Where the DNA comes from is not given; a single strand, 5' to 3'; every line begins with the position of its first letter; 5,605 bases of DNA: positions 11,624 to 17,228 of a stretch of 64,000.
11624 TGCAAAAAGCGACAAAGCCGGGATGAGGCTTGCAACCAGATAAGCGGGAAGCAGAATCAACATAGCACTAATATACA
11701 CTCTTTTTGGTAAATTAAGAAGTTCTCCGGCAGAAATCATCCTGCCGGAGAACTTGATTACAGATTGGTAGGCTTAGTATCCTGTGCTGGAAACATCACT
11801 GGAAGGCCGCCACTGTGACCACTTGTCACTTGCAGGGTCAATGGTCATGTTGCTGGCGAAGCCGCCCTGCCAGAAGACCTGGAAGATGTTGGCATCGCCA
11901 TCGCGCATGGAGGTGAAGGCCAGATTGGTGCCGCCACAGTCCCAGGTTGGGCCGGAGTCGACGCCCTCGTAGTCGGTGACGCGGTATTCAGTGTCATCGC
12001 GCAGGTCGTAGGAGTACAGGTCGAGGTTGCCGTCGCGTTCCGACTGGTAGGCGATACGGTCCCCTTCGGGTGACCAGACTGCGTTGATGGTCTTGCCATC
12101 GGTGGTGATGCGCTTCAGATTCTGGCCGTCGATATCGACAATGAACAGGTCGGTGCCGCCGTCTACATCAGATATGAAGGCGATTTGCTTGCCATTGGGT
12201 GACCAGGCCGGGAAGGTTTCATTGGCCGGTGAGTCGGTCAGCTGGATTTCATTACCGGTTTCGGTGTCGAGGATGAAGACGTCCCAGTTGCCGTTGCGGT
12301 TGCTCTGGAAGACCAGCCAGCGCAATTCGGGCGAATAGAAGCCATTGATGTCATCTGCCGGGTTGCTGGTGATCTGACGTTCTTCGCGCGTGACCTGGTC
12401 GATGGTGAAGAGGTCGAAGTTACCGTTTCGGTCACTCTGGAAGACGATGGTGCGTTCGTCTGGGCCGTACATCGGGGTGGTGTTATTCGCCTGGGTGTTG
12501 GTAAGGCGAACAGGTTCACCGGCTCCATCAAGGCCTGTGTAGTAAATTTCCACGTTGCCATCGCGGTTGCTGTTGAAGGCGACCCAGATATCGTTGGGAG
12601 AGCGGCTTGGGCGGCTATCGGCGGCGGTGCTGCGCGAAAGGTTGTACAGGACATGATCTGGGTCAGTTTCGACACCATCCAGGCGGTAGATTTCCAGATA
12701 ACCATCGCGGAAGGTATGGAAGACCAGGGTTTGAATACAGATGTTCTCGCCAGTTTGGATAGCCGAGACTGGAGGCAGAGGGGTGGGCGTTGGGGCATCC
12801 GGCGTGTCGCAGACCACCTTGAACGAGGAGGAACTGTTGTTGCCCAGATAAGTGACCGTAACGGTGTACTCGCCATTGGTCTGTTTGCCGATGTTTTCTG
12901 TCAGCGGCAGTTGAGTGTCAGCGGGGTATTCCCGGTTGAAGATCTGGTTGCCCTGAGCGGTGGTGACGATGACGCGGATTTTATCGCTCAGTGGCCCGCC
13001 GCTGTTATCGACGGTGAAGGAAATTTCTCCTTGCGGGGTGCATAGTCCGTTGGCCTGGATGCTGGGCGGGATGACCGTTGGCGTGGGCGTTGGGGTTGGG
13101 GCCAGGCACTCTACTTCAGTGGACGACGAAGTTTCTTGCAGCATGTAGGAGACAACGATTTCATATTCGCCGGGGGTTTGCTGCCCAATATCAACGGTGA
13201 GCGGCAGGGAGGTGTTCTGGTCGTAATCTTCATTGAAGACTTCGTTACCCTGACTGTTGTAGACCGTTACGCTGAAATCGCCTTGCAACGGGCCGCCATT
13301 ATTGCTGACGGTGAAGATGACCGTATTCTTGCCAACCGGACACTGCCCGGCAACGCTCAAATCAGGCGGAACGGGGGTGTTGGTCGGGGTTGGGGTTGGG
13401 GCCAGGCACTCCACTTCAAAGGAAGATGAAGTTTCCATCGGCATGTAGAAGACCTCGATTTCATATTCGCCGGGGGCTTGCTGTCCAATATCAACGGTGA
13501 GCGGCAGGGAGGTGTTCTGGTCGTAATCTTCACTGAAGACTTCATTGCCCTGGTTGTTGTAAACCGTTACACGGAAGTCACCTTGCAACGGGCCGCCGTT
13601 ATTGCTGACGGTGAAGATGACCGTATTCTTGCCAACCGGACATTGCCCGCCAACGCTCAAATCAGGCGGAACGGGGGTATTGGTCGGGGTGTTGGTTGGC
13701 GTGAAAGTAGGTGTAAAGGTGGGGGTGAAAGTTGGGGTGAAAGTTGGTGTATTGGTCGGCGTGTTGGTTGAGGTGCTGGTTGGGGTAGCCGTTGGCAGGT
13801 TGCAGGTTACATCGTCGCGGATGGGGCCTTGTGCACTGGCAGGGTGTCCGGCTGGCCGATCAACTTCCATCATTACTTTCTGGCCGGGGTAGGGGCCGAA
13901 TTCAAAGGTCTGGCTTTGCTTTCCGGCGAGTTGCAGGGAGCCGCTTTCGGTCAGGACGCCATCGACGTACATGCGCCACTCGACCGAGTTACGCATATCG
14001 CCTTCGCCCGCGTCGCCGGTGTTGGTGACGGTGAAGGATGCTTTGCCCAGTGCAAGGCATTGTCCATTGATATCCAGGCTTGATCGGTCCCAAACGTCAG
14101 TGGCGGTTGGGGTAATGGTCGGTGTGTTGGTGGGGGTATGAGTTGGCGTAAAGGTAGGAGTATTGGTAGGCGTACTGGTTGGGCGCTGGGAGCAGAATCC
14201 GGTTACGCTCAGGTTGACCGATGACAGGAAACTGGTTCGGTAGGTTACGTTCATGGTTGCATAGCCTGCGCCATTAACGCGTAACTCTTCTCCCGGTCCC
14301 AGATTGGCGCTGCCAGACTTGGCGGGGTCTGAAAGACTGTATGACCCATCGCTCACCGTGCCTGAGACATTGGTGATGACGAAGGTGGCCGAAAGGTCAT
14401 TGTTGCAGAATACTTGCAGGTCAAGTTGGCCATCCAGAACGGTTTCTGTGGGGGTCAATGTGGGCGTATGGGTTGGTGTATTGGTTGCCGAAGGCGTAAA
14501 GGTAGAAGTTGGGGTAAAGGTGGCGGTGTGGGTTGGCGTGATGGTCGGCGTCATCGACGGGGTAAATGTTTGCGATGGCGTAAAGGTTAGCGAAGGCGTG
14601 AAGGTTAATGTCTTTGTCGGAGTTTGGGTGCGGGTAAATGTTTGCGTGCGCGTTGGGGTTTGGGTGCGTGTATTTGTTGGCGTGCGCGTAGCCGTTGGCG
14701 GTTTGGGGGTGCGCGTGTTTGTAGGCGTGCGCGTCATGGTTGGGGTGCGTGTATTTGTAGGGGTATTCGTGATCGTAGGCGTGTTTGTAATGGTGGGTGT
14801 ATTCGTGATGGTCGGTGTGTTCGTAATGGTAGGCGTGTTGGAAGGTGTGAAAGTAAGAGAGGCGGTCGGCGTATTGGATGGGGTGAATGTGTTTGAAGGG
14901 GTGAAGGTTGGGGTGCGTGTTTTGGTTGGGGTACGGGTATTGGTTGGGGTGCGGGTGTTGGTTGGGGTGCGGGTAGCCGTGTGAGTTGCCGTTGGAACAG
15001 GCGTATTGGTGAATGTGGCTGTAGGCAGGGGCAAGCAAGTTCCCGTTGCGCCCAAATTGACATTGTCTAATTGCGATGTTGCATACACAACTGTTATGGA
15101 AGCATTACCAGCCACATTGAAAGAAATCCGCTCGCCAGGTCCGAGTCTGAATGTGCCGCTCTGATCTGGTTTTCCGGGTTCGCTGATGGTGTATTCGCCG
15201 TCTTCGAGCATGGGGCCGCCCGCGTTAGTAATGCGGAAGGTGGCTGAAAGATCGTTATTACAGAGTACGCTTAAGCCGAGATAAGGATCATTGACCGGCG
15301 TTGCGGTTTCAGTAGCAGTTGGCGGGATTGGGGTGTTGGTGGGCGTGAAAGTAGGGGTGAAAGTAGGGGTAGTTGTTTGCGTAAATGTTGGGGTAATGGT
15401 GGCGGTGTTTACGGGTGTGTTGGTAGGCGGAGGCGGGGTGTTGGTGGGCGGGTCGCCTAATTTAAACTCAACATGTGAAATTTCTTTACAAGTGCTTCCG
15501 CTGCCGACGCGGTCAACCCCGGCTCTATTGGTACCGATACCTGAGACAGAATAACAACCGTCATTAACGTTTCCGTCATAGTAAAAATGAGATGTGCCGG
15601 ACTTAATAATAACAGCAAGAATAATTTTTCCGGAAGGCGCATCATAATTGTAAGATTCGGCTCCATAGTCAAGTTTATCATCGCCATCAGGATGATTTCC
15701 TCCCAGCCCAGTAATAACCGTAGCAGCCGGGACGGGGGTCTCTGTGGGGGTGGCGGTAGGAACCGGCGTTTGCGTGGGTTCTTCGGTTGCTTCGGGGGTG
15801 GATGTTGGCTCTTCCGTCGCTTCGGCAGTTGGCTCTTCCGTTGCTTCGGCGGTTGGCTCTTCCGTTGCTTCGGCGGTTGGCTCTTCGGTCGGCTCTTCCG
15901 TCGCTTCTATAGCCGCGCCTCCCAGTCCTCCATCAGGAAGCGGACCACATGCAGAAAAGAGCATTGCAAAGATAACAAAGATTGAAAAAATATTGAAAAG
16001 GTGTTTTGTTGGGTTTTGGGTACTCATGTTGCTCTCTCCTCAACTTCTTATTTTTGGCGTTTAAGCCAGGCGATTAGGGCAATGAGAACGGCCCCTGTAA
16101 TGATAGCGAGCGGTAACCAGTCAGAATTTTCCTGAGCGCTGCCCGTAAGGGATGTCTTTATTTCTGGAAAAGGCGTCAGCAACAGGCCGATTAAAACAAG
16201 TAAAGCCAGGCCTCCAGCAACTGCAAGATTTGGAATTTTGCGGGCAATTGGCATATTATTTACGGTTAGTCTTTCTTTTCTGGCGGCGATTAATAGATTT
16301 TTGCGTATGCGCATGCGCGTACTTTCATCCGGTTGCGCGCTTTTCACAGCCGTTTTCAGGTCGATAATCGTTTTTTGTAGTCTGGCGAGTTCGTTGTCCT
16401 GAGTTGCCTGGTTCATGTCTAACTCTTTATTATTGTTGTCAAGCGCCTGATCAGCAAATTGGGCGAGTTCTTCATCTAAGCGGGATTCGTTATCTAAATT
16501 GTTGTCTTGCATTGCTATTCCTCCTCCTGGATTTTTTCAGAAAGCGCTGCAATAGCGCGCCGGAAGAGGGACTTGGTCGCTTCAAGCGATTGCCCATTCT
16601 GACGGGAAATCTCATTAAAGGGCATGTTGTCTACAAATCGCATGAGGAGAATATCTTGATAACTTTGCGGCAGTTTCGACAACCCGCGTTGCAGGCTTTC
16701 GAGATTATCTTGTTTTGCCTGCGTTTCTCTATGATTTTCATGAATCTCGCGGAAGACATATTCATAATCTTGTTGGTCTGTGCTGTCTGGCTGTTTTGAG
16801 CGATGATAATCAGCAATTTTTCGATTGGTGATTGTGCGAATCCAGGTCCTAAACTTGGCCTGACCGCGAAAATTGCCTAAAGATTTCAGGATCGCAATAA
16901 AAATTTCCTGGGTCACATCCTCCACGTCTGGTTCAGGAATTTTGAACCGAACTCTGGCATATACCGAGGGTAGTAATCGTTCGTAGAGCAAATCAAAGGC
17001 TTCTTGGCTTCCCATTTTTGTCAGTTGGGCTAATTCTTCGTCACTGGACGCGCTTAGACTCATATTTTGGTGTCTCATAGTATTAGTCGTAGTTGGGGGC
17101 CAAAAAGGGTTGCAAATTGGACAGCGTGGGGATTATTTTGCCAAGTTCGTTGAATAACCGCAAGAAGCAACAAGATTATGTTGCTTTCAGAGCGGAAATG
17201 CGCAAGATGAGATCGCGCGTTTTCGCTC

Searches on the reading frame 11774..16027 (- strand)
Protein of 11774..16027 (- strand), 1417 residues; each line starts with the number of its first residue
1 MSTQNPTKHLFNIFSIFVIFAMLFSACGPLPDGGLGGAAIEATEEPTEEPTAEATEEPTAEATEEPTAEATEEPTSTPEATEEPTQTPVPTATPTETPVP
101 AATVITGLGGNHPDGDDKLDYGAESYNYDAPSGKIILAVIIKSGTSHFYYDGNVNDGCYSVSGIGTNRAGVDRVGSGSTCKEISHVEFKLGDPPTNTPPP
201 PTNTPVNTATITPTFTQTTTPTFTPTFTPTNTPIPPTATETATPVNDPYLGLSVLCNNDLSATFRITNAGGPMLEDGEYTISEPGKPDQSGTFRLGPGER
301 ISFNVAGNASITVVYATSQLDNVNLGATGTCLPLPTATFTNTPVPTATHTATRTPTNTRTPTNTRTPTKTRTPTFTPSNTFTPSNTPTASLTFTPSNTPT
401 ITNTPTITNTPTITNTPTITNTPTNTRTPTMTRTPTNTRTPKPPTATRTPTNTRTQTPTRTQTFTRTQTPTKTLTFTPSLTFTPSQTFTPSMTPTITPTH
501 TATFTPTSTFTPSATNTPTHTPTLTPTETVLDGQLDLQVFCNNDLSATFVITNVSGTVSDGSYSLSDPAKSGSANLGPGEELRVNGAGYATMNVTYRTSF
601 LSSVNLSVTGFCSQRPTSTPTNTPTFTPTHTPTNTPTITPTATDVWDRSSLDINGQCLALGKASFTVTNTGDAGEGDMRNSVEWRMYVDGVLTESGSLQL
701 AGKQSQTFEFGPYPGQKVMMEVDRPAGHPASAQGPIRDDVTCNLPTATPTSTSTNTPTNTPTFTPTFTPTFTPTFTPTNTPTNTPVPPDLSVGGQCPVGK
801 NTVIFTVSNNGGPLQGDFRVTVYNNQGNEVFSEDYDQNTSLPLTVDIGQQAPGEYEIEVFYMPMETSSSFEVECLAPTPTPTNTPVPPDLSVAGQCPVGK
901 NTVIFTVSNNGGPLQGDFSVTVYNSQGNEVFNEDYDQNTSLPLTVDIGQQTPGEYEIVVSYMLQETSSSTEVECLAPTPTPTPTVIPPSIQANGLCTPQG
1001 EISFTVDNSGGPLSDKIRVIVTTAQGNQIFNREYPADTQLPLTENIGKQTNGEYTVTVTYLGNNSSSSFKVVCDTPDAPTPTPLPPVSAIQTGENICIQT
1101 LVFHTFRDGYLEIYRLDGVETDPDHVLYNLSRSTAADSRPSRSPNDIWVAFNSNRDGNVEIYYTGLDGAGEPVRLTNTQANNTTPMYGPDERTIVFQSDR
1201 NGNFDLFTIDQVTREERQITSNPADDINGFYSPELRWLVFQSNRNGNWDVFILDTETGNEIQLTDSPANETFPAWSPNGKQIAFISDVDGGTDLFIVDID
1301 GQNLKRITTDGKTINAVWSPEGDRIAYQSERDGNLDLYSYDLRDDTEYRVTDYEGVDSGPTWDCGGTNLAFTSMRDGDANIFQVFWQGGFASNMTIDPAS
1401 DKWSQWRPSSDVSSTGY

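Call 6: search_protein_families(library=pfam, proteins=[window:11774-16027:-], max_evalue=0.001)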
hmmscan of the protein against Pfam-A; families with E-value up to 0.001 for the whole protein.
window:11774-16027:- (1417 aa): 9 families
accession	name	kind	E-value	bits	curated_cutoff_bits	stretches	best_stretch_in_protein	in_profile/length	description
PF07676.18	PD40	-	2.3e-31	107.5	20.9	4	1262-1296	3-38/38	WD40-like Beta Propeller Repeat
PF00930.27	DPPIV_N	-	2.4e-09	36.8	22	1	1249-1313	24-84/354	Dipeptidyl peptidase IV (DPP IV) N-terminal region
PF11589.14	DUF3244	-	7.7e-09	35.9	25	0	817-863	41-87/96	Domain of unknown function (DUF3244)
PF25174.1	Beta-prop_THOC3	-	5e-05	22.9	305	0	1250-1339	71-157/272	THOC3 beta-propeller domain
PF07523.18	Big_3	-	9.4e-05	23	21.2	0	1045-1069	42-64/68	Bacterial Ig-like domain (group 3)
PF07705.17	CARDB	-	0.00025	21.7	22.7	0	800-828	20-48/101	CARDB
PF18962.6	Por_Secre_tail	-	0.00037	21.2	27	0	904-960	9-63/75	Secretion system C-terminal sorting domain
PF14583.12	Pectate_lyase22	-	0.00049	19.4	30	0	1238-1286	50-99/386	Oligogalacturonate lyase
PF04234.18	CopC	-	0.00093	20.6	23.3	0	916-960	32-75/92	CopC domain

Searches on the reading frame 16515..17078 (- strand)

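Call 6: search_protein_families(library=pfam, proteins=[window:16515-17078:-], max_evalue=0.001)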
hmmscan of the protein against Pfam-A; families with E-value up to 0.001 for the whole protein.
window:16515-17078:- (187 aa): 3 families
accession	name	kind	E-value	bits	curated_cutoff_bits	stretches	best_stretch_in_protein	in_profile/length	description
PF04542.20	Sigma70_r2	-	2.5e-14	53.2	24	1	31-96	1-69/71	Sigma-70 region 2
PF08281.18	Sigma70_r4_2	-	7.6e-08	32.3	25.7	1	127-179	2-54/54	Sigma-70, region 4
PF04545.22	Sigma70_r4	-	1e-06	28.6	24.1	1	133-180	2-49/50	Sigma-70, region 4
